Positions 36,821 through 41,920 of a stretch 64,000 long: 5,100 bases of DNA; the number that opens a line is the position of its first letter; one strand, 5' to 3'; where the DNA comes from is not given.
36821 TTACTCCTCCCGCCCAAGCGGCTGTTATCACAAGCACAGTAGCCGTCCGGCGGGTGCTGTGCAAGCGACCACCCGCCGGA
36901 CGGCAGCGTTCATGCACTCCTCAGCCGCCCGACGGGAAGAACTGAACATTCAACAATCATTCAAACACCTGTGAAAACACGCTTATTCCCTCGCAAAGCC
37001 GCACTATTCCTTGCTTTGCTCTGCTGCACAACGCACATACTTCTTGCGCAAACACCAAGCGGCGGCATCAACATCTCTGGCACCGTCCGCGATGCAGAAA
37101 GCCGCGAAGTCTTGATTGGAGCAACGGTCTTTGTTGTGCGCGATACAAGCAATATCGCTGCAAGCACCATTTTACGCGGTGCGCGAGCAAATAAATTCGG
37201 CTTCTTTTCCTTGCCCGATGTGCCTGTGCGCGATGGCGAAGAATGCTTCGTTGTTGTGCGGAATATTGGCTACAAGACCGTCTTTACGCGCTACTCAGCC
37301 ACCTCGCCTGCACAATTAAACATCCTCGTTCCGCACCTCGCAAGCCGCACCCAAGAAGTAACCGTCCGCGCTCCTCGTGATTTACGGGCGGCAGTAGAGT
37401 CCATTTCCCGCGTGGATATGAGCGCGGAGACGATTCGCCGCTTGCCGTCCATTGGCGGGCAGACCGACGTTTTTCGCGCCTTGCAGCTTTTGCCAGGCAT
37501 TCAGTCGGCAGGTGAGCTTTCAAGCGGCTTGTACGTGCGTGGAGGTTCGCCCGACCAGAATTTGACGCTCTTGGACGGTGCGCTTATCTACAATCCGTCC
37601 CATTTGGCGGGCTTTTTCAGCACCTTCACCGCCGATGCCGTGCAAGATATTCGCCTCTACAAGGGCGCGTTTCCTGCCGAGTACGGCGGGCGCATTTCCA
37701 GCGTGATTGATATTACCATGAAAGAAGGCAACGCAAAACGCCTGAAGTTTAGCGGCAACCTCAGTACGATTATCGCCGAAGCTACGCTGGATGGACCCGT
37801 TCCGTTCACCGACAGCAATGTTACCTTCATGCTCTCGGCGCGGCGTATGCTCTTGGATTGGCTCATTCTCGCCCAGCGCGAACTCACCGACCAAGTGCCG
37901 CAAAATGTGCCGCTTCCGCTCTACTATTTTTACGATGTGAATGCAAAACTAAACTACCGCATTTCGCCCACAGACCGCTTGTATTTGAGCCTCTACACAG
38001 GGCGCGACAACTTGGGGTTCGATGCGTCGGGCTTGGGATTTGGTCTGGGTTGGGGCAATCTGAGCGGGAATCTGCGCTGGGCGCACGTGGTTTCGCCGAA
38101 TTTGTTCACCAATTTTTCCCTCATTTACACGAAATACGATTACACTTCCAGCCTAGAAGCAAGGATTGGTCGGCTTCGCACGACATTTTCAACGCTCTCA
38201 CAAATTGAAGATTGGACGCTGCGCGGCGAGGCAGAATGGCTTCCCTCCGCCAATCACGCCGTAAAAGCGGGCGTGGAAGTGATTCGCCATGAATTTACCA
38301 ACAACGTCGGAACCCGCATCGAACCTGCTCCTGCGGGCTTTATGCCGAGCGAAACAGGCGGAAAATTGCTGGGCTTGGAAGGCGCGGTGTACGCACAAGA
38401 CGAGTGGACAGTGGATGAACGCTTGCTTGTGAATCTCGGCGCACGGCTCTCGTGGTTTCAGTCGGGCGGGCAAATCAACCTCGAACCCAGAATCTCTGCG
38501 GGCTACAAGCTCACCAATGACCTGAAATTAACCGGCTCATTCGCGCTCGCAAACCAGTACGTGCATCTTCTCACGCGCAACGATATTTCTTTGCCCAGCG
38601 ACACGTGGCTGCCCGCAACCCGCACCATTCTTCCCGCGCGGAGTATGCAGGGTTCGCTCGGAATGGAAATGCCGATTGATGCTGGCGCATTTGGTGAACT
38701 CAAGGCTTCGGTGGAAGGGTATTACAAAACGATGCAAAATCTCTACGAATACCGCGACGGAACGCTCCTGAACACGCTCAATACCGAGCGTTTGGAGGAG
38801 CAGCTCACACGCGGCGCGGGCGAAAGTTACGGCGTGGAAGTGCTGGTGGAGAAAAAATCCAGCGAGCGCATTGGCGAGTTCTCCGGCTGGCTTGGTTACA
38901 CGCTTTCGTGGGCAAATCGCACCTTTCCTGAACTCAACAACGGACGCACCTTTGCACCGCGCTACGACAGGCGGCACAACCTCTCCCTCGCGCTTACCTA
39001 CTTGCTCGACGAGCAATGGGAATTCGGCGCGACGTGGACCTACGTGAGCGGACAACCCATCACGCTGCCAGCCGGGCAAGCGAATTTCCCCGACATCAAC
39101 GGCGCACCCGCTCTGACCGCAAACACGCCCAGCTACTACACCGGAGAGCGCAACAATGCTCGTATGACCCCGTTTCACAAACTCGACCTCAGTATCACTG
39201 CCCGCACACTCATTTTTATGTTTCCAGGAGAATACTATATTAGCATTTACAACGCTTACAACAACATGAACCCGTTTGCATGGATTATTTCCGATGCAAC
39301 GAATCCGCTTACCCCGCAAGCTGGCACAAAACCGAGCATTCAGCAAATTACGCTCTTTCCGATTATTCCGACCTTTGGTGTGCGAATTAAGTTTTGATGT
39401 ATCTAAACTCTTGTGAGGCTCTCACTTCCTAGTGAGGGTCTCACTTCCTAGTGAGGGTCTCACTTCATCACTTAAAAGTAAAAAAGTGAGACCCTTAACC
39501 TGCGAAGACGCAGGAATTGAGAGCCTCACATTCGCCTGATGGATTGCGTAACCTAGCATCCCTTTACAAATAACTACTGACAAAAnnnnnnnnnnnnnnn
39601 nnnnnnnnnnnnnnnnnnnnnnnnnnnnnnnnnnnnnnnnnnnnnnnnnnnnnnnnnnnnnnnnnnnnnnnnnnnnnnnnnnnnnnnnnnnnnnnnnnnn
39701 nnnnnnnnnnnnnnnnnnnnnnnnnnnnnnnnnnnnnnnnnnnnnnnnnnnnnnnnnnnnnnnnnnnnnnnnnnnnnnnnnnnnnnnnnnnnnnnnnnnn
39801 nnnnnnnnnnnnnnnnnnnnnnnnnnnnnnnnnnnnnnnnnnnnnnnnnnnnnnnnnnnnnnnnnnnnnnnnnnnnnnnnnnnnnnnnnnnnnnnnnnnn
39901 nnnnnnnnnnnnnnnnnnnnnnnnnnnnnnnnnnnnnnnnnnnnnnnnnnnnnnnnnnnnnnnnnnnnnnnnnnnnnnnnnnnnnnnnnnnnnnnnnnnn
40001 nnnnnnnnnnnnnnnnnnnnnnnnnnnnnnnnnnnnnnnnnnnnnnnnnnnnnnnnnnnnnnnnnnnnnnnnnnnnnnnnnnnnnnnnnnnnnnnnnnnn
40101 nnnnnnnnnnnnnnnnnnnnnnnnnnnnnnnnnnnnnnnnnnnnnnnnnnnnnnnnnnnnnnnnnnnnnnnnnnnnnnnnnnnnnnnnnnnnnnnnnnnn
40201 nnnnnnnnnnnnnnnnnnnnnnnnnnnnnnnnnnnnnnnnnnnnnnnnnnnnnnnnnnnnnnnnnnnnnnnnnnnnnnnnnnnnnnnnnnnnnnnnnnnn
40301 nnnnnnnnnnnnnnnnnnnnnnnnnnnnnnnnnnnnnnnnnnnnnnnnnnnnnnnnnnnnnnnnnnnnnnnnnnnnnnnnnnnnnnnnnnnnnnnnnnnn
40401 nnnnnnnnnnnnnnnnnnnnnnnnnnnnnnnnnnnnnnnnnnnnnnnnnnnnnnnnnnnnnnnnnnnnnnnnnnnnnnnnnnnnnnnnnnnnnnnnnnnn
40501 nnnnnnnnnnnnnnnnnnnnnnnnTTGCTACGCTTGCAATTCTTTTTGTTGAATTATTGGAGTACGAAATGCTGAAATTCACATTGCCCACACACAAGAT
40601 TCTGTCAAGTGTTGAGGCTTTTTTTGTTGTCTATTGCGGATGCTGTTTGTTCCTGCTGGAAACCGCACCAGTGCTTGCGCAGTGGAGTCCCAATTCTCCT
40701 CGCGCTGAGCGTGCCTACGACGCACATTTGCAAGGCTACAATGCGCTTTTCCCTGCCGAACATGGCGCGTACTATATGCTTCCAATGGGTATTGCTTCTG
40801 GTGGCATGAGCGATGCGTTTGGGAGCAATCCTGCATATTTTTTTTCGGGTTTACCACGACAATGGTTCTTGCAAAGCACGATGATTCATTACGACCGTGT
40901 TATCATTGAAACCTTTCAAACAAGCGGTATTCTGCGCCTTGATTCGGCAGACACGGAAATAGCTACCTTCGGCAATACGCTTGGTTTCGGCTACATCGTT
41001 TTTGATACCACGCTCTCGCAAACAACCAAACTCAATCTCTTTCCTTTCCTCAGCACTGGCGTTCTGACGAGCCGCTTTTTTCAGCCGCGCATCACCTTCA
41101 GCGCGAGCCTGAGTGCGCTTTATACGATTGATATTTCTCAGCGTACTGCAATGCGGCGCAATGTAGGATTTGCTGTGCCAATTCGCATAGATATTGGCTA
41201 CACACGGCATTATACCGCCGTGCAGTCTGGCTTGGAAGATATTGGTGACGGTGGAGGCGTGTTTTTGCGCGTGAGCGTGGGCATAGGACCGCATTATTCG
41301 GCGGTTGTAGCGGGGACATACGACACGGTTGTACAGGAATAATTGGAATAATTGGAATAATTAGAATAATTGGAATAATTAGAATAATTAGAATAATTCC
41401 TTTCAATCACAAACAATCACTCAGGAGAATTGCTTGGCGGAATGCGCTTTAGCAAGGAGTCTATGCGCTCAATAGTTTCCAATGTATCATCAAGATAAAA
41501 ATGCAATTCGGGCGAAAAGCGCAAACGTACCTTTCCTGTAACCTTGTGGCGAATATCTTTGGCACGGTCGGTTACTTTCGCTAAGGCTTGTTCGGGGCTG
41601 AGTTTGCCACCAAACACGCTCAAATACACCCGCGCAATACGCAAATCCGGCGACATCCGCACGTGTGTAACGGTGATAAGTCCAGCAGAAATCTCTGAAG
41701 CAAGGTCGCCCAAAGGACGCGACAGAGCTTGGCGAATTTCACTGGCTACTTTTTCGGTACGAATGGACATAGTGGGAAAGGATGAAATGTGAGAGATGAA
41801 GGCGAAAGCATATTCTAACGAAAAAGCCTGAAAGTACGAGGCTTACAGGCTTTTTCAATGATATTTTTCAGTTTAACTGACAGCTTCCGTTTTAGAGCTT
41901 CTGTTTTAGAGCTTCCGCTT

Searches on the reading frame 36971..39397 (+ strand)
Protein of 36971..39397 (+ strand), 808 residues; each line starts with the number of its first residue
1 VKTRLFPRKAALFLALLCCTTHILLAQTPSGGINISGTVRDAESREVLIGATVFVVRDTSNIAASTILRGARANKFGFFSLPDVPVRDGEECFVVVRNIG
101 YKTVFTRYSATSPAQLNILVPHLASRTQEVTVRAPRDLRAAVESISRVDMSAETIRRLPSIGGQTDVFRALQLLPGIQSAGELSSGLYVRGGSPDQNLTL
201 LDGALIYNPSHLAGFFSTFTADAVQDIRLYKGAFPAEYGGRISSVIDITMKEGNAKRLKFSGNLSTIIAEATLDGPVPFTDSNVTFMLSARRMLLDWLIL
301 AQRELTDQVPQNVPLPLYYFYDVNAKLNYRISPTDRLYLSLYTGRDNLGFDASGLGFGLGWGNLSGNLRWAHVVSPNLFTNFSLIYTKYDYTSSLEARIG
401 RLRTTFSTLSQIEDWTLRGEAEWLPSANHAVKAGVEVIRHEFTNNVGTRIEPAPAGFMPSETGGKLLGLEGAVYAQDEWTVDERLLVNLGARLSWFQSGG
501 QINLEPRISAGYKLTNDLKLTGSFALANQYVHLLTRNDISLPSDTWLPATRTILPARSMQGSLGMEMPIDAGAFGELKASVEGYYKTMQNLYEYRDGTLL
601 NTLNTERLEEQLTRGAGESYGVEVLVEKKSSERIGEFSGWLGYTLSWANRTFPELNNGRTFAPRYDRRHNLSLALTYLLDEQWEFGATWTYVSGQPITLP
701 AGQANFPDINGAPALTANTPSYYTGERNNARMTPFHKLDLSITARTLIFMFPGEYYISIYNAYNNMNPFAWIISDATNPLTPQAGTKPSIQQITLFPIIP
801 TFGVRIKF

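Call 14: search_protein_families(library=pfam, proteins=[window:36971-39397:+])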
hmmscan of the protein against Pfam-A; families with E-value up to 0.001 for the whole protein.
window:36971-39397:+ (808 aa): 5 families
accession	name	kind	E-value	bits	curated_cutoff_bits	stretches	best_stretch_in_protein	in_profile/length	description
PF00593.30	TonB_dep_Rec_b-barrel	-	1.7e-17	64.9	27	1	323-724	26-414/436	TonB dependent receptor-like, beta-barrel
PF07715.20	Plug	-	3.4e-10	40.8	23.9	1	151-241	13-102/107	TonB-dependent Receptor Plug Domain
PF25183.1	OMP_b-brl_4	-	2.3e-08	33.4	30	0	471-498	368-395/838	Outer membrane beta barrel domain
PF13620.12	CarboxypepD_reg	-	2.1e-06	28.4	32.3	1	35-107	2-65/82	Carboxypeptidase regulatory-like domain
PF13715.12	CarbopepD_reg_2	-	2.9e-05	24.5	32.2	1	35-132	1-88/88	CarboxypepD_reg-like domain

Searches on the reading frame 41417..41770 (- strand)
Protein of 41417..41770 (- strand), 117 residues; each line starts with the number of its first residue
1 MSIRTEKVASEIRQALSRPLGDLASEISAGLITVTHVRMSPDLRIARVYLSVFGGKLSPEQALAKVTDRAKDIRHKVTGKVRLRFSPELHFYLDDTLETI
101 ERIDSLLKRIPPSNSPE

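Call 30: find_encoding_contigs(protein=window:41417-41770:-, flank=10000, max_places=10)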
Protein window:41417-41770:- (117 aa): 2 contigs read that carry it; 2 places shown.
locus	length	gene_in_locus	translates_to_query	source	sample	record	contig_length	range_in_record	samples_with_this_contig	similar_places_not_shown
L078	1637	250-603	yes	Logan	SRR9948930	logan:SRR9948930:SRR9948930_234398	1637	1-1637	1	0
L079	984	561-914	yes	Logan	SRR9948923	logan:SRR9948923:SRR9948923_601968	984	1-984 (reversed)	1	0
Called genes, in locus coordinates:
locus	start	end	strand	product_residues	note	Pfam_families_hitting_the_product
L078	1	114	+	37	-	?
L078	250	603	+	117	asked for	PF02033:RBFA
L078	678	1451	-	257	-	-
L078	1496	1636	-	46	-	?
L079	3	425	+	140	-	?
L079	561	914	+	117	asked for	PF02033:RBFA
